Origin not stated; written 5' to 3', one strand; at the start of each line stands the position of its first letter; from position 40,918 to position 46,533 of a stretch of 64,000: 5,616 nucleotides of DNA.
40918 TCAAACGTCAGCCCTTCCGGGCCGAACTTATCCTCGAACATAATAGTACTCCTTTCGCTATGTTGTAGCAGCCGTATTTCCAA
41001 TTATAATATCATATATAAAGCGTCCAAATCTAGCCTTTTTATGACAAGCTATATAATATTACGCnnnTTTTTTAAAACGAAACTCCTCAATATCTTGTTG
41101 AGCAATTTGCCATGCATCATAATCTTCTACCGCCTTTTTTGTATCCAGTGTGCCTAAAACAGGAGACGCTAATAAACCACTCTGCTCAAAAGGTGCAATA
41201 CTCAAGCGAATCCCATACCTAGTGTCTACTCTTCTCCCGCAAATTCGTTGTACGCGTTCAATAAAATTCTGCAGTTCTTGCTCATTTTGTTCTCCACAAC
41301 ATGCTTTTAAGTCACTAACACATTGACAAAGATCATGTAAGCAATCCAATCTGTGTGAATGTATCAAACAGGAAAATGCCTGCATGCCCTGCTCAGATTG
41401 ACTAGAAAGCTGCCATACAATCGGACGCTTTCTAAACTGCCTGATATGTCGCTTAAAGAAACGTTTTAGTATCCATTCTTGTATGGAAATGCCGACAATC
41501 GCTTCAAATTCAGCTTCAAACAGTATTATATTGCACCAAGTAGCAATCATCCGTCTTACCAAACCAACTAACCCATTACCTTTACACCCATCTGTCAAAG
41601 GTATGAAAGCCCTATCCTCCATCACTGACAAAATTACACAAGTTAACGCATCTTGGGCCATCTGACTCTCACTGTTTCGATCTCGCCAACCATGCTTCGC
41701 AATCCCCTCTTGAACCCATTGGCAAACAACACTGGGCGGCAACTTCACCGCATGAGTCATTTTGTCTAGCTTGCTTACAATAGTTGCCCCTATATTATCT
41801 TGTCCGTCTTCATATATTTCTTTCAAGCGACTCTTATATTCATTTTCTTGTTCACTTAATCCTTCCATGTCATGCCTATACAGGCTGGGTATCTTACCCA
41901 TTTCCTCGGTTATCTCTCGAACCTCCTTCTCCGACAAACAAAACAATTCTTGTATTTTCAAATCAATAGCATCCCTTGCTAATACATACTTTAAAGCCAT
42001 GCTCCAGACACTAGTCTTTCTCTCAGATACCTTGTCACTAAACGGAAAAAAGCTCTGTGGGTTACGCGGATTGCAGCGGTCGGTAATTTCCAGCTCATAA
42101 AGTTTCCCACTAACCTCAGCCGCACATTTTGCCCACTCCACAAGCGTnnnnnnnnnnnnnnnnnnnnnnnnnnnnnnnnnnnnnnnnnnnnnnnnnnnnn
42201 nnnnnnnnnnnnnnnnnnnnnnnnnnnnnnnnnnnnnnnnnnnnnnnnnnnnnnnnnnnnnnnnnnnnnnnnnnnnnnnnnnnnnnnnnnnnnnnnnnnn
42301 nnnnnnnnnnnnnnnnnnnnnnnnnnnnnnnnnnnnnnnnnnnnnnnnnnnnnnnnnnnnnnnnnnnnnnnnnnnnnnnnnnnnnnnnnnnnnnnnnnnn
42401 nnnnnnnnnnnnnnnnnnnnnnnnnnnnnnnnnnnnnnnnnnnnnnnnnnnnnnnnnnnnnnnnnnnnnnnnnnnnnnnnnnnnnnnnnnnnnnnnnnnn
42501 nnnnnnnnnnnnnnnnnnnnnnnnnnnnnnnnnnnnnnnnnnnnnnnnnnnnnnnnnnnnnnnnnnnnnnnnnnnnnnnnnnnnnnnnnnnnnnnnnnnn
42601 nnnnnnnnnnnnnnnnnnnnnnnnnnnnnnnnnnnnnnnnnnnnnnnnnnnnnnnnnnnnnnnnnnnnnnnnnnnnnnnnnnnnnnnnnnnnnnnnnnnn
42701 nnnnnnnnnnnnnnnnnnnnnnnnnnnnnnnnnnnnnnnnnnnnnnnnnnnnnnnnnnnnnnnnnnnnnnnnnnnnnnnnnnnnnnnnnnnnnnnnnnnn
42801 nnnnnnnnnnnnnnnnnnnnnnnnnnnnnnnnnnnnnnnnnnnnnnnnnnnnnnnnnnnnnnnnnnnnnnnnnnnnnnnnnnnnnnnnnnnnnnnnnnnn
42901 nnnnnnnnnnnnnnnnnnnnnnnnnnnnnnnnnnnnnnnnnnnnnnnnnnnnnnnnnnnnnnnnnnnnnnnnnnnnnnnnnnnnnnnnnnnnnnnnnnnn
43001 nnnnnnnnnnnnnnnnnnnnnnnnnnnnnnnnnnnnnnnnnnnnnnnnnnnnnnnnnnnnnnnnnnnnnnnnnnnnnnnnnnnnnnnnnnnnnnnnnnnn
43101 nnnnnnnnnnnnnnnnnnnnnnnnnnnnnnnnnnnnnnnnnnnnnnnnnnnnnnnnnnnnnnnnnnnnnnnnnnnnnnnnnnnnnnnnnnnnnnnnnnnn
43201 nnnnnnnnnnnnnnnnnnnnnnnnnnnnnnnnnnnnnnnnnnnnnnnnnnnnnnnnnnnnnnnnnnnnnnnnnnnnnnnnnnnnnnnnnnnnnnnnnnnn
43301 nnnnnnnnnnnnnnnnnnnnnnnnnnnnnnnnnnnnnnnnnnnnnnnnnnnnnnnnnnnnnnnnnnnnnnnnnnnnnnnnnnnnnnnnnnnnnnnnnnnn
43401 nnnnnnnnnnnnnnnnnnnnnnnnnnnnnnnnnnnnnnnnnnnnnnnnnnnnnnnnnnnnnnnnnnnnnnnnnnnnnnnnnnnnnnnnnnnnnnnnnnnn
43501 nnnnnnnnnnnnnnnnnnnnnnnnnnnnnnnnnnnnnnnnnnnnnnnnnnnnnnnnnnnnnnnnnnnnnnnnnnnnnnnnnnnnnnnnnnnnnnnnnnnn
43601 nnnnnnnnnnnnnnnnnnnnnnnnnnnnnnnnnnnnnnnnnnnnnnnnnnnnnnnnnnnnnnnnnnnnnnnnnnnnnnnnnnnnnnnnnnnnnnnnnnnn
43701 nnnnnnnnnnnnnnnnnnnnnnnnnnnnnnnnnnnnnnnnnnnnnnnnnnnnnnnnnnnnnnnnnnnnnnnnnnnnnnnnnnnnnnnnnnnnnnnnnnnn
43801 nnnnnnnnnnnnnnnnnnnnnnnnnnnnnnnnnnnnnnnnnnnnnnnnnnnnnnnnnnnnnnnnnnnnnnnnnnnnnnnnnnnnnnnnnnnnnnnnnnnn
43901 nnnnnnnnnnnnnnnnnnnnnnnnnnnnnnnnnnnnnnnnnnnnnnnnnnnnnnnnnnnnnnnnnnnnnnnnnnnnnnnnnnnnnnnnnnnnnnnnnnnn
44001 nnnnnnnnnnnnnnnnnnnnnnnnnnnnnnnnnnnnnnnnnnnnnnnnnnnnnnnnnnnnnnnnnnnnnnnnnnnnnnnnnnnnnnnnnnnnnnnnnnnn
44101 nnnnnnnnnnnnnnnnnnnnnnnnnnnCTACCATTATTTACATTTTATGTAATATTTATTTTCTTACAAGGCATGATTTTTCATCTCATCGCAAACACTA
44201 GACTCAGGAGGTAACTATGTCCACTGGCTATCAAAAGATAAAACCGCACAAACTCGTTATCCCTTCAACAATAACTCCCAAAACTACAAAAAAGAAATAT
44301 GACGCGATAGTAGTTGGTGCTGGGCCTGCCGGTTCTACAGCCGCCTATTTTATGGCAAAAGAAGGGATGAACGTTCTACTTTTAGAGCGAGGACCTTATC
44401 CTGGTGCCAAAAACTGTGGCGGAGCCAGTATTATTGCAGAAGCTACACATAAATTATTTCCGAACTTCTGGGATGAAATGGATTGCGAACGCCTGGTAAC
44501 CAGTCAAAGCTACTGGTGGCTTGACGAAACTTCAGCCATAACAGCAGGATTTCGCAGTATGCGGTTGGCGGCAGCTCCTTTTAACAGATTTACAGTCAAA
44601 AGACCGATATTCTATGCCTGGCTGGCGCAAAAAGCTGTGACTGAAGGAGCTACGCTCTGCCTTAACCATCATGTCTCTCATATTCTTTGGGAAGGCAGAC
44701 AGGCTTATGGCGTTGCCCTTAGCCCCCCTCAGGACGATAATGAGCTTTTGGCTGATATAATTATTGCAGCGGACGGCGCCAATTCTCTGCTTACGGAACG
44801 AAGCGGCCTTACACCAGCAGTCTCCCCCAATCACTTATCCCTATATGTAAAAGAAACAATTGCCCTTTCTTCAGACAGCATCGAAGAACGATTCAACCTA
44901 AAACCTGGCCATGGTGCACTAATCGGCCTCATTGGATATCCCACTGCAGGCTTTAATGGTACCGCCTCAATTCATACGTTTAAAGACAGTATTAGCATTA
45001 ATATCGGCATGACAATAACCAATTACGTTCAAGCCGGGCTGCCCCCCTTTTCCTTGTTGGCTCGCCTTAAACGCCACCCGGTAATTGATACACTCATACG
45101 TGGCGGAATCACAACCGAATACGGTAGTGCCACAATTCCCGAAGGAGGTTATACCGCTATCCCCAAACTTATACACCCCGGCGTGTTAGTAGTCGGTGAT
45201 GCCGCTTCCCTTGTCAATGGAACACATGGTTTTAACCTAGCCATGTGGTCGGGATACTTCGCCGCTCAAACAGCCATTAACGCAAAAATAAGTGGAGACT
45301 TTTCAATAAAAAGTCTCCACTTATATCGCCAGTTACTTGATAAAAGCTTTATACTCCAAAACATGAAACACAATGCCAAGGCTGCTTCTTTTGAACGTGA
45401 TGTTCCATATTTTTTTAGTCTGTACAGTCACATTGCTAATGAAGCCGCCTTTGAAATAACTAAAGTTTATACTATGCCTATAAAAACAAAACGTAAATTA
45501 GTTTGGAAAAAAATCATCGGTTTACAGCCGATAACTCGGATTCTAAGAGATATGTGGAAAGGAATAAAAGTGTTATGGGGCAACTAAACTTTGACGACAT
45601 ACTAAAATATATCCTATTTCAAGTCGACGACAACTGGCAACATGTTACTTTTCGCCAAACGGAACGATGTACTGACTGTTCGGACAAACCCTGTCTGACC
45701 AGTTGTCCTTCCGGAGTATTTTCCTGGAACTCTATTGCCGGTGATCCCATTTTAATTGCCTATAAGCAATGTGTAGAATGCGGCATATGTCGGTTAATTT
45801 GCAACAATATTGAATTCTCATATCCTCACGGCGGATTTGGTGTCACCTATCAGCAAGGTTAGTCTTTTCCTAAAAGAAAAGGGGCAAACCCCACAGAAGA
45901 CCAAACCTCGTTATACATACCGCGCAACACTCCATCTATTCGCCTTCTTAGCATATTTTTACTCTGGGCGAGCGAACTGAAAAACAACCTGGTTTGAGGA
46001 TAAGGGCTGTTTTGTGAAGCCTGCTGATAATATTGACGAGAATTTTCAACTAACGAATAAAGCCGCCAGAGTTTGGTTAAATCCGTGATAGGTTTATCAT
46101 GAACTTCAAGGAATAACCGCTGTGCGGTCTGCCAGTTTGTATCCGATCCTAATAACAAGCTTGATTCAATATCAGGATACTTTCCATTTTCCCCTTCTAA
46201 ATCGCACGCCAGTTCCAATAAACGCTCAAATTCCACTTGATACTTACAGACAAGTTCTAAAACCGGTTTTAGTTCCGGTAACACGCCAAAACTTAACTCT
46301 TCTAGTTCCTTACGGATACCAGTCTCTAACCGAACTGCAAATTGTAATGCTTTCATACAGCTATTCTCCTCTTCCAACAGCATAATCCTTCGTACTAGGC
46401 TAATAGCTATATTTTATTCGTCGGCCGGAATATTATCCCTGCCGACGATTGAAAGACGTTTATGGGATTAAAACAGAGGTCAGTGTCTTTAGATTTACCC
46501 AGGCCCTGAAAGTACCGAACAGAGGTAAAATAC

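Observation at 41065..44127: Solitary BREX-type (PglX-like) DNA methyltransferase inserted between guaB and fixCX with no partner genes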

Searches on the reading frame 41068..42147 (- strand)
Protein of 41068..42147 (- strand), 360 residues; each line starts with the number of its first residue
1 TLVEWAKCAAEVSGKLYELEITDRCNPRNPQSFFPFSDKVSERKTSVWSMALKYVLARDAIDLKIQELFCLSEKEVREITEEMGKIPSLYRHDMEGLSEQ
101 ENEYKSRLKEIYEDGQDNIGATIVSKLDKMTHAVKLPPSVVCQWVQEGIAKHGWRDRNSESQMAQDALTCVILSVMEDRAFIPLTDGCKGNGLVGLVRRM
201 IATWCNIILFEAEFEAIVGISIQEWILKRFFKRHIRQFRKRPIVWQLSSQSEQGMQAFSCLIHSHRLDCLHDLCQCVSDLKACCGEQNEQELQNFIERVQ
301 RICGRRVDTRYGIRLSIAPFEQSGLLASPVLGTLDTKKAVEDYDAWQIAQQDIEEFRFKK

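Call 88: predict_structure(alignment_id=A2)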
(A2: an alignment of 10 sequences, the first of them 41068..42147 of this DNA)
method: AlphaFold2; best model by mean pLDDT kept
length: 360 residues; sequences in the alignment: 10
mean_pLDDT: 86.7   pTM: 0.83
mean pLDDT of the five models: 86.7, 85.6, 85.4, 84.8, 84.5
residues with pLDDT >= 90: 198; 70-90: 133; 50-70: 25; < 50: 4
segments of 3 or more residues with pLDDT < 50: none
pLDDT, mean of each block of 10 residues (from residue 1): 90 82 69 91 91 94 92 91 88 66 91 70 86 92 94 89 92 92 84 93 96 96 94 83 88 84 89 91 83 94 79 82 90 89 86 61
secondary structure, 60 per line:
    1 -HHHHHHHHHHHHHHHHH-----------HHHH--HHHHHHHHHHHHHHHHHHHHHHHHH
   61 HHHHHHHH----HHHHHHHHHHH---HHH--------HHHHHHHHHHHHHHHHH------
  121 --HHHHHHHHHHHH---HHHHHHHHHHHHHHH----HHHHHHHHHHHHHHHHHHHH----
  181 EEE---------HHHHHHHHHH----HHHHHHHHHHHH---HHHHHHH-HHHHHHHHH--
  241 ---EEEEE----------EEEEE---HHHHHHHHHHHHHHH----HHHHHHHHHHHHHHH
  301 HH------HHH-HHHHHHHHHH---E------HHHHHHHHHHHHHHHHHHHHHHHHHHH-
elements in order: H2-18 H30-33 H36-68 H73-83 H98-114 H123-134 H138-152 H157-176 E181-183 H193-202 H207-218 H222-228 H230-238 E244-248 E259-263 H267-281 H286-302 H313-322 H333-359

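Call 90: fold_search(model_id=the predicted structure, library=pdb)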
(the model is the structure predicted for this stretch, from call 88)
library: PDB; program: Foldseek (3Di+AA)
matches with E <= 10: 138; with E <= 0.001: 2
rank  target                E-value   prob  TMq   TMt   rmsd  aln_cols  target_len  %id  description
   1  8zek_A                1.1e-04  1.00  0.49  0.17  13.8       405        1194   15  Cryo-EM structure of the E. coli BrxX methyltransferase complexed with Ocr (released 2024-12-11)
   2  8c45_A                1.7e-04  1.00  0.47  0.16  10.0       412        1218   14  PglX methyltransferase from the Salmonella BREX phage defence system (aka BrxX) (released 2024-07-10)
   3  8q56_A                1.3e-03  1.00  0.51  0.17   8.3       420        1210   13  PglX methyltransferase of Salmonella BREX phage defence system (aka BrxX) bound to inhibitor Ocr (released 2024-08-21)
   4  1ogl                  5.0e-01  0.14  0.15  0.19  16.4       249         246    8  The crystal structure of native Trypanosoma cruzi dUTPase (released 2004-01-22)
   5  9dfi_B                8.0e-01  0.06  0.11  0.12  22.9       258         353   12  Crystal structure of PrnB in complex with Tryptophan (released 2025-04-16)
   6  9ha4_N                1.0e+00  0.11  0.10  0.21  13.1       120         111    9  Pooled 50S subunit C-CP_(L22)- precursor states supplemented with Api137 (released 2025-01-29)
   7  6yhs_J                1.1e+00  0.11  0.09  0.22  13.2       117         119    9  Acinetobacter baumannii ribosome-amikacin complex - 50S subunit (released 2020-09-16)
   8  1ogk_B                1.2e+00  0.09  0.15  0.19  15.8       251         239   10  The crystal structure of Trypanosoma cruzi dUTPase in complex with dUDP (released 2004-01-22)
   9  7a0r_K                1.6e+00  0.06  0.09  0.19  13.2       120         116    8  50S Deinococcus radiodurans ribosome bounded with mycinamicin I (released 2021-08-18)
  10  7u06_b                1.7e+00  0.03  0.10  0.06  21.0       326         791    9  Structure of the yeast TRAPPII-Rab11/Ypt32 complex in the closed/open state (composite structure) (released 2022-04-27)
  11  5xym_N                1.8e+00  0.08  0.09  0.22  12.9       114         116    6  Large subunit of Mycobacterium smegmatis (released 2017-09-27)
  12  1ogk_E                1.9e+00  0.08  0.17  0.21  14.7       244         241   10  The crystal structure of Trypanosoma cruzi dUTPase in complex with dUDP (released 2004-01-22)
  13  9qt5_N                1.9e+00  0.06  0.09  0.20  12.6       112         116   10  Structure of the 50S ribosomal subunit from the antibiotic-producing bacterium Streptomyces fradiae (released 2025-05-14)
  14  5n2e                  1.9e+00  0.03  0.11  0.05  26.1       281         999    8  Structure of the E9 DNA polymerase from vaccinia virus (released 2017-11-29)
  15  6by1_CN               2.1e+00  0.07  0.09  0.20  13.1       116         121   11  E. coli pH03H9 complex (released 2019-02-27)
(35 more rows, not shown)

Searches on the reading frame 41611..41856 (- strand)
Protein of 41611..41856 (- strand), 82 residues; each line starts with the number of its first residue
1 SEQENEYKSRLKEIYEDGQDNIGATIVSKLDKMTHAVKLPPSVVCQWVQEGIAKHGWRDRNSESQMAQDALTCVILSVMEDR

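Call 73: search_protein_families(library=pfam, proteins=[window:41611-41856:-], max_evalue=10)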
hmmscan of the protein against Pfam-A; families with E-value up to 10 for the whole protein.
seq(82 aa): 1 family
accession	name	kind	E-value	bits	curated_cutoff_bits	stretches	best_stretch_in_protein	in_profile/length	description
PF22555.1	DAM-like-phage1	-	0.061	13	27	1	2-51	111-163/274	Phage DNA Adenine Methylase-like domain 1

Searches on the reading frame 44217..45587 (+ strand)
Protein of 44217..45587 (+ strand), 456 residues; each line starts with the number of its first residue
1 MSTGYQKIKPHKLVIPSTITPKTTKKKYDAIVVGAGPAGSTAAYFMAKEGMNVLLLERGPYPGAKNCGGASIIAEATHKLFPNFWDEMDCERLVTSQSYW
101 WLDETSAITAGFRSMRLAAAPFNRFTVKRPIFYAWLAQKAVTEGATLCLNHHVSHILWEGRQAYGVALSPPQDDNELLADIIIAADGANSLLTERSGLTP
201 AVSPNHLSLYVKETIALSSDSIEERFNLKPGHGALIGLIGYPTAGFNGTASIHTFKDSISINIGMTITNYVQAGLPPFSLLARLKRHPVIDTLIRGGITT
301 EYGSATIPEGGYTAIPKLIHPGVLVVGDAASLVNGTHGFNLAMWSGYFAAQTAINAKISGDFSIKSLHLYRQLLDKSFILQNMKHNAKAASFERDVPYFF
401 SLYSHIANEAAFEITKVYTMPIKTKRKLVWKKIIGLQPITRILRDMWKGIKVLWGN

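Call 5: search_protein_families(library=pfam, proteins=[window:44217-45587:+], max_evalue=0.01)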
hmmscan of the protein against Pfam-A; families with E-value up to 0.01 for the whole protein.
window:44217-45587:+ (456 aa): 12 families
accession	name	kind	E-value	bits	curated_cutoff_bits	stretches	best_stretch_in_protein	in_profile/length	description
PF01266.30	DAO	-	4.1e-12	46.7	27.9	1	29-66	1-38/353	FAD dependent oxidoreductase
PF01494.25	FAD_binding_3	-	2.8e-09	37.1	22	1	28-199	2-170/349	FAD binding domain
PF12831.13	FAD_oxidored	-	5.4e-09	36.3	27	1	29-187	1-145/416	FAD dependent oxidoreductase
PF00890.30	FAD_binding_2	-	1.7e-08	34.6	20.4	1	29-73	1-46/414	FAD binding domain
PF13450.12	NAD_binding_8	-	2e-08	34.8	21.9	1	32-63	1-32/68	NAD(P)-binding Rossmann-like domain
PF01946.23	Thi4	-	1.4e-06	28.2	26.2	1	27-71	17-62/235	Thi4 family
PF07992.20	Pyr_redox_2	-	2.2e-06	27.8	26.1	1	28-198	1-119/291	Pyridine nucleotide-disulphide oxidoreductase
PF03486.20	HI0933_like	-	5e-06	26.6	50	1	29-65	2-38/244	HI0933-like protein Rossmann domain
PF01134.28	GIDA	-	0.0001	21.9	22.1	1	29-56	1-28/391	Glucose inhibited division protein A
PF21162.3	ETFQO_UQ-bd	-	0.00013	22.9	27.7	1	232-307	18-96/96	ETF-QO, ubiquinone-binding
PF05834.18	Lycopene_cycl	-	0.0039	16.8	23.4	0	29-188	1-141/380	Lycopene cyclase protein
PF13738.12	Pyr_redox_3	-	0.0072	16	30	0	31-59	1-30/305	Pyridine nucleotide-disulphide oxidoreductase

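Call 7: search_protein_families(library=ncbifam, proteins=[window:44217-45587:+], max_evalue=0.01)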
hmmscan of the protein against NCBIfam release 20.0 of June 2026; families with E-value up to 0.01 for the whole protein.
window:44217-45587:+ (456 aa): 107 families (the best 25 are shown)
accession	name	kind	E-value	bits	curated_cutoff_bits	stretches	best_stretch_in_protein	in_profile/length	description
NF007450.0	PRK10015.1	subfamily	3.1e-77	260.1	466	1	25-450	3-426/429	FAD-dependent oxidoreductase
NF007542.0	PRK10157.1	subfamily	4.5e-66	223.3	610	1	27-453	5-428/428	FAD-dependent oxidoreductase FixC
TIGR02032.1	GG-red-SF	subfamily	1.5e-31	110.2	158.8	2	28-221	1-178/297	geranylgeranyl reductase family protein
NF041080.1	DGGGPL_reductase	equivalog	5.2e-21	75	580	2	27-193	1-160/447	digeranylgeranylglycerophospholipid reductase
NF041160.1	DGGPL_Thplmales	equivalog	5.8e-19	68.3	780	1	26-382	2-339/396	digeranylgeranylglycerophospholipid reductase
TIGR02023.1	BchP-ChlP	subfamily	3.7e-16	59.1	343.3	1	28-199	1-164/388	geranylgeranyl diphosphate reductase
NF004834.1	PRK06185.1-3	subfamily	3.9e-12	45.7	500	2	132-201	111-181/420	FAD-dependent oxidoreductase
NF004835.0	PRK06185.1-4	equivalog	1.3e-11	43.9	601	2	132-199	114-182/411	FAD-dependent oxidoreductase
NF004833.1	PRK06185.1-1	subfamily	1.7e-10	40.3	488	1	134-200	109-176/403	FAD-dependent oxidoreductase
TIGR01988.1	Ubi-OHases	subfamily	3.7e-10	39.2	224.65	1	29-198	1-173/387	ubiquinone biosynthesis hydroxylase, UbiH/UbiF/VisC/COQ6 family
NF045655.1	MkRedMenJ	equivalog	1.8e-09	37.1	700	1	26-69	3-46/406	menaquinone reductase MenJ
NF041385.1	Dggglyphlred_Halo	equivalog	2.6e-09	36.1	700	2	26-58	3-35/405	digeranylgeranylglycerophospholipid reductase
NF049967.1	QhpG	equivalog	3.6e-09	36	240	1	31-194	2-146/423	flavin-dependent monooxygenase QhpG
NF004829.0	PRK06183.1-3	subfamily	4.2e-09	35.7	390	1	22-192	3-177/520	bifunctional 3-(3-hydroxy-phenyl)propionate/3-hydroxycinnamic acid hydroxylase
TIGR02028.1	ChlP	equivalog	1.7e-08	33.7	505.3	1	31-192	4-162/398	geranylgeranyl reductase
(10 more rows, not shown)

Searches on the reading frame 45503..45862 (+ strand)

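Call 47: search_protein_families(library=ncbifam, proteins=[window:45503-45862:+], max_evalue=0.01)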
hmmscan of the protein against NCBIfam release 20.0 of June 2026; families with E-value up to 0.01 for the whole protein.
window:45503-45862:+ (119 aa): 27 families (the best 25 are shown)
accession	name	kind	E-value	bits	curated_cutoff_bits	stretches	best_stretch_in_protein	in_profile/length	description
NF011993.0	PRK15449.1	equivalog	1.4e-07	31.6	166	1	28-119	5-95/95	ferredoxin-like protein FixX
TIGR04105.1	FeFe_hydrog_B1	subfamily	1.8e-07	30.2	450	1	42-100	99-154/462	monomeric [FeFe] hydrogenase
NF040864.1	HgcB_ferredoxin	equivalog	1.6e-06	27.9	99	1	52-101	12-57/93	mercury methylation ferredoxin HgcB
TIGR03287.1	methan_mark_16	hypoth_equivalog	1.1e-05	24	363.95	1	42-105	287-347/391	methanogenesis marker 16 metalloprotein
NF007382.0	PRK09898.1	equivalog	1.2e-05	25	213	1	52-101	119-167/208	ferredoxin-like protein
NF038355.1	FDH3_beta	equivalog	3.9e-05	23.8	240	1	55-109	53-105/180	formate dehydrogenase FDH3 subunit beta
NF043039.1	HgcAB_like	equivalog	4.8e-05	23.1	285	1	44-101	291-345/350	HgcAB-like fusion protein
TIGR02951.1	DMSO_dmsB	equivalog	6.6e-05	23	214.1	1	48-101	56-108/161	DMSO/selenate family reductase complex B subunit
NF045480.1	FdxA_Actino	equivalog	0.00011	22.4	125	1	51-102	4-52/107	ferredoxin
NF045766.1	PhenlGlyoxDHPadI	equivalog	0.00011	21.1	700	1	53-101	52-99/443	NADH-dependent phenylglyoxylate dehydrogenase subunit beta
NF007013.0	PRK09477.1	equivalog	0.00012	21.2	234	1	48-107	218-276/286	quinol dehydrogenase ferredoxin subunit NapH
TIGR03149.1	cyt_nit_nrfC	equivalog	0.00021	20.7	377.6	1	50-101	87-138/225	cytochrome c nitrite reductase Fe-S protein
NF009408.0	PRK12769.1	equivalog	0.00031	19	1003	1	48-101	48-98/659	formate-dependent uric acid utilization protein AegA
TIGR02179.1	PorD_KorD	subfamily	0.00046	20.2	60.05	1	51-101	22-68/78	2-oxoacid:acceptor oxidoreductase, delta subunit, pyruvate/2-ketoisovalerate family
TIGR02163.1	napH_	subfamily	0.00057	19.5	213.05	1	48-107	195-253/255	NapH/MauN family ferredoxin-type protein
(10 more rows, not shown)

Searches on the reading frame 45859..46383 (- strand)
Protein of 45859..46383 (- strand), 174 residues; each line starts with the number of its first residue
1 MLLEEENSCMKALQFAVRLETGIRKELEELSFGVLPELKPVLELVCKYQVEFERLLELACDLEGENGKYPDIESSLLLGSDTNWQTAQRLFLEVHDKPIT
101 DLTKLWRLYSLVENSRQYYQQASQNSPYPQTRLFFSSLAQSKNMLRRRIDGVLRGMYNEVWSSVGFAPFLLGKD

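Call 5: search_protein_families(library=pfam, proteins=[window:45859-46383:-], max_evalue=0.01)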
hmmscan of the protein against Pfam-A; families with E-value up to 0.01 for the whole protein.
window:45859-46383:- (174 aa): 0 families

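Call 47: search_protein_families(library=ncbifam, proteins=[window:45859-46383:-], max_evalue=0.01)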
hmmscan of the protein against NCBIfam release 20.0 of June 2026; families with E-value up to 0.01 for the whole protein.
window:45859-46383:- (174 aa): 0 families

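Call 52: search_protein_families(library=padloc, proteins=[window:45859-46383:-], max_evalue=0.001)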
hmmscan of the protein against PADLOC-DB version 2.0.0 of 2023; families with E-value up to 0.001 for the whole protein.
window:45859-46383:- (174 aa): 0 families

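Call 60: find_homologous_proteins(query=window:45859-46356:-, max_evalue=0.001)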
Query window:45859-46356:- (165 aa): 17 proteins with E <= 0.001 among 121 candidates.
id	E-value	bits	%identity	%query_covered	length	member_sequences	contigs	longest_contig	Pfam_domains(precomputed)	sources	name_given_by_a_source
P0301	2.3e-59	218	61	100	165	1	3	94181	-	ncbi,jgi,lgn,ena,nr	ncbi:MAG: hypothetical protein H6Q74_884 [Firmicutes bacterium]|nr:hypothetical protein [Bacillota b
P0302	3.3e-52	195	56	100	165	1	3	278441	-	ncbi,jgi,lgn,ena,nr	ncbi:MAG: hypothetical protein H6Q73_598 [Firmicutes bacterium]|nr:hypothetical protein [Bacillota b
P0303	3.8e-47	178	53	100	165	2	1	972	-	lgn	-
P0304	6.7e-46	174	52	100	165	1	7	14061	-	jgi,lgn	-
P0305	1.8e-41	160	50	100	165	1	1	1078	-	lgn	-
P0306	2.6e-41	159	48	100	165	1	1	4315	-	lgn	-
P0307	1.0e-37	147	47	100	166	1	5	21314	-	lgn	-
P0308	4.3e-37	145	47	100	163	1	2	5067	-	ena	-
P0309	1.6e-36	144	44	100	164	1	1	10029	-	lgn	-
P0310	5.0e-36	142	43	100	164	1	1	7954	-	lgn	-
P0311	1.5e-35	140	44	100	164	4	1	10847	-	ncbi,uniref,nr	ncbi:hypothetical protein [Sporomusa sp.]|uniref:hypothetical protein n=1 Tax=Sporomusa sp. TaxID=20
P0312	3.8e-32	129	42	100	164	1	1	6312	-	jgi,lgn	jgi:hypothetical protein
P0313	2.7e-30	123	41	100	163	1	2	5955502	-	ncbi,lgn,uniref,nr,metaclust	ncbi:hypothetical protein [Sporomusa acidovorans]|uniref:Uncharacterized protein n=1 Tax=Sporomusa a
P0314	9.4e-28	115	40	100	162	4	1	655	-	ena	-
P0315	2.1e-27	114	42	98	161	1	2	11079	-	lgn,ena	-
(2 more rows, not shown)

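Call 61: find_encoding_contigs(protein=P0313, flank=10000, max_places=1)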
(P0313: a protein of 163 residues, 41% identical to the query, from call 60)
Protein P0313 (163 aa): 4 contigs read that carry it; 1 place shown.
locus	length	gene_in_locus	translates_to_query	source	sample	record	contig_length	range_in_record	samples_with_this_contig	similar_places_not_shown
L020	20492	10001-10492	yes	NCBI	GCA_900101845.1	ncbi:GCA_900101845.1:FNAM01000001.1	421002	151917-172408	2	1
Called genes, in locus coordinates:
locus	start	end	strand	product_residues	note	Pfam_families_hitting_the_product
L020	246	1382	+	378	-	PF00383:dCMP_cyt_deam_1, PF14437:MafB19-deam, PF01872:RibD_C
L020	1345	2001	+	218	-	PF00677:Lum_binding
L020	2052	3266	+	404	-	PF00926:DHBP_synthase, PF00925:GTP_cyclohydro2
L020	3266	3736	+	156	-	PF00885:DMRL_synthase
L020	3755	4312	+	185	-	PF00149:Metallophos, PF12850:Metallophos_2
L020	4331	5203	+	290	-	PF01430:HSP33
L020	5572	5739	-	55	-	-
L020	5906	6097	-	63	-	PF00830:Ribosomal_L28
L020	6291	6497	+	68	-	PF08984:DUF1858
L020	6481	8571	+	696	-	PF17191:RecG_wedge, PF01336:tRNA_anti-codon (faint), PF00270:DEAD, PF04851:ResIII, PF00271:Helicase_C, PF19833:RecG_dom3_C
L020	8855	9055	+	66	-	-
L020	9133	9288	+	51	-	-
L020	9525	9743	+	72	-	-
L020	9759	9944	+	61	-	PF01361:Tautomerase, PF14552:Tautomerase_2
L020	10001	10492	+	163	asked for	-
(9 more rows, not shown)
